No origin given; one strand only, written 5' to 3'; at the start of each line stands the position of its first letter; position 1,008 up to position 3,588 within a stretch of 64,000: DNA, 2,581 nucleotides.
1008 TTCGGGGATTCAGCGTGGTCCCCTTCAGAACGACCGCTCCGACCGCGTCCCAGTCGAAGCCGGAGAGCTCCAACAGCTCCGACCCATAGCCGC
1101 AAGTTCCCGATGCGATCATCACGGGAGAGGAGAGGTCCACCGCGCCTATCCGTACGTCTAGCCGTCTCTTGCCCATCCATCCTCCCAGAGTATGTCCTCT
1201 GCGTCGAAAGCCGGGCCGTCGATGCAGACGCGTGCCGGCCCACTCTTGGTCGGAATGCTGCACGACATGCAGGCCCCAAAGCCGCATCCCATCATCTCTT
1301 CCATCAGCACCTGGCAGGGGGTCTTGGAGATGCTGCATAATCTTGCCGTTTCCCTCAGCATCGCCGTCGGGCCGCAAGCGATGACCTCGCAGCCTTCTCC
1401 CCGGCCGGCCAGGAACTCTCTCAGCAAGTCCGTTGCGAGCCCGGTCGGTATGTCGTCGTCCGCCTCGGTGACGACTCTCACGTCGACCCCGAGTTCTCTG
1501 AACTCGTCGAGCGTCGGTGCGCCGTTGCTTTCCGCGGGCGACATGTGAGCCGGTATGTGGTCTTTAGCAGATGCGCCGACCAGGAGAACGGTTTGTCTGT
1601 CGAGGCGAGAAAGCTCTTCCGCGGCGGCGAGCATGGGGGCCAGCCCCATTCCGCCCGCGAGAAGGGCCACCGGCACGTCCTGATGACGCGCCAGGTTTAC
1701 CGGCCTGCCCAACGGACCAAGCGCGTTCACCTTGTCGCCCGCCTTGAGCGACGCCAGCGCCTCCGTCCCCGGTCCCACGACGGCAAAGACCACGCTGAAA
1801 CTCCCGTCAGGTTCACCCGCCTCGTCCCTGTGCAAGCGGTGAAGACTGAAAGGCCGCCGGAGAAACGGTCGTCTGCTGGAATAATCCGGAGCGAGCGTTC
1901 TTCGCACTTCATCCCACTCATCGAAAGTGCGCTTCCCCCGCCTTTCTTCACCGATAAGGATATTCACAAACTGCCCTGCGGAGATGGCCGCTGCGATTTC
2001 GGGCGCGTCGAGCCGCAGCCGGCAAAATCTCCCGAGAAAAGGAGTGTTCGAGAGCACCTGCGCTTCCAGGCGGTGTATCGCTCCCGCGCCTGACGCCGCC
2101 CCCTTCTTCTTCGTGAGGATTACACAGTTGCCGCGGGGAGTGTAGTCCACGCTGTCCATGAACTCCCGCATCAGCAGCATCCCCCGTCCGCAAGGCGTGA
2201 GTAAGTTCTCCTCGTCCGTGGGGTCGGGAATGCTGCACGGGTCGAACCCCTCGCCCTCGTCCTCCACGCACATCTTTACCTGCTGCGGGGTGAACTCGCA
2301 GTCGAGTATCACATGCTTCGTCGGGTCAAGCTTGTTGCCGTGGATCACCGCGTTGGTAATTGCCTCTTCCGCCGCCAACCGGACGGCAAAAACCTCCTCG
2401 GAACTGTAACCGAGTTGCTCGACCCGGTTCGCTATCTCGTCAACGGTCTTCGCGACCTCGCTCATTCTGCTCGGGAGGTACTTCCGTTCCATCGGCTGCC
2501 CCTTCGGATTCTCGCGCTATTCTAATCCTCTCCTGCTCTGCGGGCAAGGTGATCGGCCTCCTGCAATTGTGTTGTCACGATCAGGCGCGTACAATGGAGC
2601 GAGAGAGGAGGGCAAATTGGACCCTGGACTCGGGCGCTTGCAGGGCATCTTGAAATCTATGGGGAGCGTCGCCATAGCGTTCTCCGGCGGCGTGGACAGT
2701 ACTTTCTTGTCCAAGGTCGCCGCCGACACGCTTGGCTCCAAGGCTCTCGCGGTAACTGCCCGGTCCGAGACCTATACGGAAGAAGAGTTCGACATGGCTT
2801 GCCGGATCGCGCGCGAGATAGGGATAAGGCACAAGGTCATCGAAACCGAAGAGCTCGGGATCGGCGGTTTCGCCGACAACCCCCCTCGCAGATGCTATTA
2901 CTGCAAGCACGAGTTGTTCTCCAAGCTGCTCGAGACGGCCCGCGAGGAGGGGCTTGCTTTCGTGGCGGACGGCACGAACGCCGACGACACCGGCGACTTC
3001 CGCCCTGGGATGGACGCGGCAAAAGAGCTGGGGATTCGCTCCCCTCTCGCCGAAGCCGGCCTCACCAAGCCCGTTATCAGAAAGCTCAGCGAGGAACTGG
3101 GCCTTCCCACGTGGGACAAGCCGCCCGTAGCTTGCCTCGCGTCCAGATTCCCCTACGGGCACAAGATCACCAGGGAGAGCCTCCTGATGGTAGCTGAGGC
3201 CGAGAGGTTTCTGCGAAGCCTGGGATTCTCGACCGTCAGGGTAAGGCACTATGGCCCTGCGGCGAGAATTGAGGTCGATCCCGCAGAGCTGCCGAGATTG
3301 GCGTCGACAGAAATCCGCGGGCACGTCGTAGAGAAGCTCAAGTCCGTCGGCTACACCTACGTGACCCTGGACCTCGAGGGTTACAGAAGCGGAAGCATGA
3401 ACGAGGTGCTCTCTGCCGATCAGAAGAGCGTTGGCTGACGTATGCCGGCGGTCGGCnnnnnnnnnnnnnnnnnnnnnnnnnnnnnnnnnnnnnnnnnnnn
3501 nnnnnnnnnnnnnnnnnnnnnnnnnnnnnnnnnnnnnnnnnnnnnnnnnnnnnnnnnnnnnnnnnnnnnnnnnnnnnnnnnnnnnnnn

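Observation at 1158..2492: In-frame fusion of an anti-sigma-factor-type serine kinase (HATPase_c) domain to PyrK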

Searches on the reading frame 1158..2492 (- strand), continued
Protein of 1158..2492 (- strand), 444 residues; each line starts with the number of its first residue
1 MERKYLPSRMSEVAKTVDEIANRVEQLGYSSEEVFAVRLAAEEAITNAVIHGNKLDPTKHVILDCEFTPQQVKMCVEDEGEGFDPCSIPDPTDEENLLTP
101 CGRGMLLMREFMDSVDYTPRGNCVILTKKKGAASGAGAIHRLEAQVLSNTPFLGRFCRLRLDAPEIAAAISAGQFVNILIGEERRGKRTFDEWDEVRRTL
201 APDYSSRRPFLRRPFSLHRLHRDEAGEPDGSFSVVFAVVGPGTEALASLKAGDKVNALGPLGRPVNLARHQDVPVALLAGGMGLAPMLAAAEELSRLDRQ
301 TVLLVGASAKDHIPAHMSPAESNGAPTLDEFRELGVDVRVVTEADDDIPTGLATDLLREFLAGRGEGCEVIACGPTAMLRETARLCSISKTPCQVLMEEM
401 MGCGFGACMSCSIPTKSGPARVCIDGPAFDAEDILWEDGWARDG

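Call 48: search_protein_families(library=pfam, proteins=[P0343, P0332, P0340, P0018], max_evalue=0.0001)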
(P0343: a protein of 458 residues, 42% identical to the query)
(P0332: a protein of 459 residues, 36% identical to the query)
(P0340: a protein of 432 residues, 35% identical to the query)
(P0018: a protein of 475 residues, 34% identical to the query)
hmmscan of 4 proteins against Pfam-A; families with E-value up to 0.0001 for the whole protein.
P0343 (458 aa): 1 family
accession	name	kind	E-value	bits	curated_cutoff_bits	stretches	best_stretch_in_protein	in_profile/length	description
PF10418.14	DHODB_Fe-S_bind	-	4.8e-15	55.5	23.9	1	407-448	1-40/41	Iron-sulfur cluster binding domain of dihydroorotate dehydrogenase B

P0332 (459 aa): 1 family
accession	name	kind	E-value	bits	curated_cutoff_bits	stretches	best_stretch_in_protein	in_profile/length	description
PF10418.14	DHODB_Fe-S_bind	-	1.6e-12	47.3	23.9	1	414-456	1-40/41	Iron-sulfur cluster binding domain of dihydroorotate dehydrogenase B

P0340 (432 aa): 1 family
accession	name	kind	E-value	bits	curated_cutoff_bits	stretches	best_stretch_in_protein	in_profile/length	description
PF10418.14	DHODB_Fe-S_bind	-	4.6e-13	49.1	23.9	1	387-429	1-40/41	Iron-sulfur cluster binding domain of dihydroorotate dehydrogenase B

P0018 (475 aa): 1 family
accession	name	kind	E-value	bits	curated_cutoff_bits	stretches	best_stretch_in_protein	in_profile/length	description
PF10418.14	DHODB_Fe-S_bind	-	4.8e-12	45.8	23.9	1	430-471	1-40/41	Iron-sulfur cluster binding domain of dihydroorotate dehydrogenase B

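Call 81: list_cluster_members(proteins=[P0001, P0003, P0002, P0388])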
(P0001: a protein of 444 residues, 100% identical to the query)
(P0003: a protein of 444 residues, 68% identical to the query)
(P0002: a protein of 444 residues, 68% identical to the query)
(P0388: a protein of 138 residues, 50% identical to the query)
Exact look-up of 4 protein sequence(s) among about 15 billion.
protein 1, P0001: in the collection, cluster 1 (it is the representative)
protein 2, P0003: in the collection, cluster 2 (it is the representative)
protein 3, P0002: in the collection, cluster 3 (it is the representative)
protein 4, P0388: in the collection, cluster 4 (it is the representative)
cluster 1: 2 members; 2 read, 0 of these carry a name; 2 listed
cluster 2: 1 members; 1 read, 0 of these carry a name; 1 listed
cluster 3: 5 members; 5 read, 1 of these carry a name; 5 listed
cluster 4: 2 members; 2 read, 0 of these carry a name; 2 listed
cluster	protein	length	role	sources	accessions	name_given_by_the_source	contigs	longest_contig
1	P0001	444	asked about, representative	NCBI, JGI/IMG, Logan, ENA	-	-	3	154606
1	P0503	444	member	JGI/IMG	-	-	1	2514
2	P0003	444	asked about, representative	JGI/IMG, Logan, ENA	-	-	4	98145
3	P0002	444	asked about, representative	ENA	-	-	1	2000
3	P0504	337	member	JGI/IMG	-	dihydroorotate dehydrogenase electron transfer subunit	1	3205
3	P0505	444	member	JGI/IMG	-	-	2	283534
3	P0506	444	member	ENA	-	-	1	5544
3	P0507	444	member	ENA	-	-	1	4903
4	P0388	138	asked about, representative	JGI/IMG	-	-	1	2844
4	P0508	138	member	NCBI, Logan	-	-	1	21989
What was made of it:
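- Further 444-aa variants exist (call 81).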

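Call 86: search_protein_families(library=pfam, proteins=[L005:8270-11719:+, L001:12269-15709:+, L009:6276-9728:+], max_evalue=0.1)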
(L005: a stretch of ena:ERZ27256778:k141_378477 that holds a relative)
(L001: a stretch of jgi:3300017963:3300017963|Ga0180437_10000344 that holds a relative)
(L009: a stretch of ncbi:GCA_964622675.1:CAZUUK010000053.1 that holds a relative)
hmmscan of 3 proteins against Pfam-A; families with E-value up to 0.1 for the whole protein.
L005:8270-11719:+ (1149 aa): 1 family
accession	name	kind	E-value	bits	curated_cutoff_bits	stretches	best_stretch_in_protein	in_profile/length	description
PF07705.17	CARDB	-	0.0028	18.3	22.7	1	1030-1118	20-100/101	CARDB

L001:12269-15709:+ (1146 aa): 2 families
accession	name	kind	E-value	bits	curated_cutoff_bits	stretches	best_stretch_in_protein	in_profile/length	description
PF07705.17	CARDB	-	9.5e-05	23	22.7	1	1036-1121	23-100/101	CARDB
PF21254.3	AGA-YXIM_GBD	-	0.0069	16.7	27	1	26-122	2-83/138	Beta-agarase/YXIM esterase-like, galactose-binding domain-like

L009:6276-9728:+ (1150 aa): 2 families
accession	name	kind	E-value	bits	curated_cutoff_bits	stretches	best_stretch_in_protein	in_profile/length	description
PF07705.17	CARDB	-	2.5e-09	37.7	22.7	1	1025-1123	9-99/101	CARDB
PF21254.3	AGA-YXIM_GBD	-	0.052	13.9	27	0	25-123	1-84/138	Beta-agarase/YXIM esterase-like, galactose-binding domain-like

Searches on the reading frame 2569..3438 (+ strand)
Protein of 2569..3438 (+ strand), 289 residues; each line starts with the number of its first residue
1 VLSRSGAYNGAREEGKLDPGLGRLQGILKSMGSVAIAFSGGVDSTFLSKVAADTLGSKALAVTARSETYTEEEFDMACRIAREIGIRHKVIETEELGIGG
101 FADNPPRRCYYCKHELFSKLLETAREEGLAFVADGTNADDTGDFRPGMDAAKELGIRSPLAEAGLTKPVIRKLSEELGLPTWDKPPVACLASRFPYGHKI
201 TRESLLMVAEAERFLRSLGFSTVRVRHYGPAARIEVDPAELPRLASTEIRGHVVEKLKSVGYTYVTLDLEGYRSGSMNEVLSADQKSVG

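Call 25: search_protein_families(library=pfam, proteins=[window:2569-3438:+], max_evalue=0.001)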
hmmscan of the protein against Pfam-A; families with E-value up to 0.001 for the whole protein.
window:2569-3438:+ (289 aa): 5 families
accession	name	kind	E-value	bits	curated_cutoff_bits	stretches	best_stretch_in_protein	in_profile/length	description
PF00733.27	Asn_synthase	-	3.7e-06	27.3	21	1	30-93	16-79/354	Asparagine synthase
PF02540.23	NAD_synthase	-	2.7e-05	23.9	21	1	33-94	20-82/242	NAD synthase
PF06508.19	QueC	-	0.00012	22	22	1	36-95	4-62/210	Queuosine biosynthesis protein QueC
PF01171.26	ATP_bind_3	-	0.00036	20.7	27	0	34-89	2-62/182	PP-loop family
PF24167.1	DUF7411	-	0.00082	19.4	28.7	0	34-140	3-107/194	Family of unknown function (DUF7411)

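Call 40: search_protein_families(library=ncbifam, proteins=[window:2569-3438:+], max_evalue=0.00001)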
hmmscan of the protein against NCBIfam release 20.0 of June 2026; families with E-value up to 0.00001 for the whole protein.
window:2569-3438:+ (289 aa): 2 families
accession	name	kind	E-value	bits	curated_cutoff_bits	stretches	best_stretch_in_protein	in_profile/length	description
TIGR00268.2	TIGR00268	equivalog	1e-100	336.3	150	1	23-278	5-259/259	ATP-dependent sacrificial sulfur transferase LarE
NF010587.0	PRK13980.1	equivalog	9.3e-07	28.3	255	1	32-95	32-96/267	NAD+ synthase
